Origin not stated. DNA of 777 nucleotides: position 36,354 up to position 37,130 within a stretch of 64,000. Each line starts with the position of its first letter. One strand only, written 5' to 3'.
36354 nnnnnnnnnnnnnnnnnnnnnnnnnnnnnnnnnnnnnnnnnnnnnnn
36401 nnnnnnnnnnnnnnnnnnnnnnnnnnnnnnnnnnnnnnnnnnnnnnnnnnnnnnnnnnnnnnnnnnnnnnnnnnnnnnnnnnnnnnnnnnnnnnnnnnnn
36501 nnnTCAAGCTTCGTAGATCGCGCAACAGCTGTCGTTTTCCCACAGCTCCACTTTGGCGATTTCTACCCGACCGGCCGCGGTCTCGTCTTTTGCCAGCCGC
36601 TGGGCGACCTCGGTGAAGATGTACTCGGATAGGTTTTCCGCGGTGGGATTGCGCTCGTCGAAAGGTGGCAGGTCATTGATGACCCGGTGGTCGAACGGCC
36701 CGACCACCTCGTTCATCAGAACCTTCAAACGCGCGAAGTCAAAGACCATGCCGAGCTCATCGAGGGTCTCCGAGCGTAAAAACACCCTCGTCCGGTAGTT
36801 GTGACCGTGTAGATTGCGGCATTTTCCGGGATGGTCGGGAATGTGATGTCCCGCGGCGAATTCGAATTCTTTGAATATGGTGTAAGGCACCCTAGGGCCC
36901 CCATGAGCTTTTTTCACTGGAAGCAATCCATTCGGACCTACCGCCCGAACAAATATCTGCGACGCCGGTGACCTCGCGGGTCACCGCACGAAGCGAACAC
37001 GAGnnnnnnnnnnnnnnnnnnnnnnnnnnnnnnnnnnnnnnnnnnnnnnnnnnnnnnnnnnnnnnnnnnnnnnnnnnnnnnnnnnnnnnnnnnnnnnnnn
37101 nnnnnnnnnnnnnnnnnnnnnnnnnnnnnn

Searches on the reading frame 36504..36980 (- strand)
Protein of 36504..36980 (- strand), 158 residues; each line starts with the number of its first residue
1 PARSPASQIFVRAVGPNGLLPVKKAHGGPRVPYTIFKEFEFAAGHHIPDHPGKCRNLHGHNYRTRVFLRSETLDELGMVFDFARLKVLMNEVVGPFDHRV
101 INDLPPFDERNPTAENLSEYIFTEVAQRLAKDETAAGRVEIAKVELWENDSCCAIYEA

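Call 9: search_protein_families(library=pfam, proteins=[window:36504-36980:-], max_evalue=0.001)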
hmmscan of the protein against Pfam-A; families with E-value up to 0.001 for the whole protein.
window:36504-36980:- (158 aa): 1 family
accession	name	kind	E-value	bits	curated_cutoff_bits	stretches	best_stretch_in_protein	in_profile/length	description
PF01242.24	PTPS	-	6.6e-41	139.5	22.4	1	34-157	1-119/121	6-pyruvoyl tetrahydropterin synthase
